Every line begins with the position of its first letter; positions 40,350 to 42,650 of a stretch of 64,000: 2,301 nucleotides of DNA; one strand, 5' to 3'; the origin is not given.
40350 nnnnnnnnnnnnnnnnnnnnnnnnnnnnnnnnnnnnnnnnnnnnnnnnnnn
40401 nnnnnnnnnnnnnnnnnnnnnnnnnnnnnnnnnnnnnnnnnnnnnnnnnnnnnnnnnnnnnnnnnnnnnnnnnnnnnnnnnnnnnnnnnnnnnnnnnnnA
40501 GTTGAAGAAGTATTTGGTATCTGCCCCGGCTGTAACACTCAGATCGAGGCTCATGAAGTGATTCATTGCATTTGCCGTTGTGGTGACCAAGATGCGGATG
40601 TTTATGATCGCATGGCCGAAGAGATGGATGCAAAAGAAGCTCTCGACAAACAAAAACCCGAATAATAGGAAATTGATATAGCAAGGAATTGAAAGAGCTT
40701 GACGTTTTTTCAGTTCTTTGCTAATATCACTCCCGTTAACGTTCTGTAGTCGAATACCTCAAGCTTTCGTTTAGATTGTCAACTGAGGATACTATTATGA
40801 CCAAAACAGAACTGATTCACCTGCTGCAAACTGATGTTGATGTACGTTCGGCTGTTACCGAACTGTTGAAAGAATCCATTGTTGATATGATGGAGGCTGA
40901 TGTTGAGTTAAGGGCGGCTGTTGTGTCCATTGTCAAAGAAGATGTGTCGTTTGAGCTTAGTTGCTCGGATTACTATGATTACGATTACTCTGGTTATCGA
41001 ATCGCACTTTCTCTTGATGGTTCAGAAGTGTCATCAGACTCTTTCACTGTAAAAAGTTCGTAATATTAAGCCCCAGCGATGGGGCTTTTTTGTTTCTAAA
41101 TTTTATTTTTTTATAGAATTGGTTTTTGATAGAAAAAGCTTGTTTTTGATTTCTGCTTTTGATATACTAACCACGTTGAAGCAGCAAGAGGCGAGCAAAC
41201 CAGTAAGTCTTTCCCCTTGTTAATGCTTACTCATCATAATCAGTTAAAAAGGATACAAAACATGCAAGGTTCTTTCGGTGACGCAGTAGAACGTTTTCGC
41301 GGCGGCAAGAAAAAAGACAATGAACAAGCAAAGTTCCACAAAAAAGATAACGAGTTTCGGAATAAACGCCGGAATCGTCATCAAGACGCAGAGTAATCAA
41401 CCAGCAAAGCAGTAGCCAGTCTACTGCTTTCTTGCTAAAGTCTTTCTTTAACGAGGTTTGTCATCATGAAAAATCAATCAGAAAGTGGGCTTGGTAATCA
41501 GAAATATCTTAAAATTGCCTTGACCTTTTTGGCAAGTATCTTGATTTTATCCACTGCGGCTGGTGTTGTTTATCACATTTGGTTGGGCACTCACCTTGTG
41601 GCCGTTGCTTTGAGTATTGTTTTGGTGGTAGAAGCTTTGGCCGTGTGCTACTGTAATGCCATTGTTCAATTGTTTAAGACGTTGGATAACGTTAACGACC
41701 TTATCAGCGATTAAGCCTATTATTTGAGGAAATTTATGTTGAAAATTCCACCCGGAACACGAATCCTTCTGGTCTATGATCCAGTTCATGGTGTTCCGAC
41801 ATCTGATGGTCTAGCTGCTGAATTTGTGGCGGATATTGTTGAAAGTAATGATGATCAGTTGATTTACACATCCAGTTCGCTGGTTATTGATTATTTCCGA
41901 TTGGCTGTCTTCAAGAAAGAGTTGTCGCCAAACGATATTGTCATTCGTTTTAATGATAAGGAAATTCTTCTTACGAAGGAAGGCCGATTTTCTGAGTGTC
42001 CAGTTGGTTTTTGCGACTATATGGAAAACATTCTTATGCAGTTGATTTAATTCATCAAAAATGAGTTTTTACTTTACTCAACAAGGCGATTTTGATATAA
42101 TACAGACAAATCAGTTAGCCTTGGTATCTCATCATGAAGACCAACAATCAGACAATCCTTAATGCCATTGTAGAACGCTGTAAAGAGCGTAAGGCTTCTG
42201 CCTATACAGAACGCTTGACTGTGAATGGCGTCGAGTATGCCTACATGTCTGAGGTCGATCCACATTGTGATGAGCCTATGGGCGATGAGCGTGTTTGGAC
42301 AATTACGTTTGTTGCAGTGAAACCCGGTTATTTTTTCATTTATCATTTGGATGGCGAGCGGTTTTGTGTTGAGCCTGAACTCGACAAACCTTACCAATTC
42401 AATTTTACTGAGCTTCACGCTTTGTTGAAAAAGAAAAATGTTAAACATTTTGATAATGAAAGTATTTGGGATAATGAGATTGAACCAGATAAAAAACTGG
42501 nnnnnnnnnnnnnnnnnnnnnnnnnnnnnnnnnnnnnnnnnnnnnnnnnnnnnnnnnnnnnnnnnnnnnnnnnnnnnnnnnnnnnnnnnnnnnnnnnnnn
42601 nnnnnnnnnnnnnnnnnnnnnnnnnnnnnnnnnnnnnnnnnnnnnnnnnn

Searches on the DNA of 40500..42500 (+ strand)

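Call 8: search_dna_similar(query=window:40500-42500:+, collection=phages, mode=near, max_rows=30)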
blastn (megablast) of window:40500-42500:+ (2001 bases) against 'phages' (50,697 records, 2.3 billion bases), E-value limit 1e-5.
No match.

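Call 85: search_rna_families(sources=[L024], threshold=evalue, max_evalue=1)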
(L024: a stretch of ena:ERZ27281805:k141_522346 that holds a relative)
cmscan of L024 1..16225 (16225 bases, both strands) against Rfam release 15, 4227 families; matches with E-value up to 1: 3.
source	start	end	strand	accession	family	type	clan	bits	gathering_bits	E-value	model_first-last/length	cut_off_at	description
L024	3366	3440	+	RF04161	mir-3688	Gene; miRNA;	-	26.4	84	0.12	1-88/88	no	mir-3688 microRNA precursor family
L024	9237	9338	-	RF02502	Atu_C8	Gene; sRNA;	-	25.7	50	0.2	1-122/122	no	Rhizobiales sRNA Atu_C8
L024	9174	9284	-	RF01808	MicX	Gene; sRNA;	-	22.1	75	0.33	1-194/194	no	MicX Vibrio cholerae sRNA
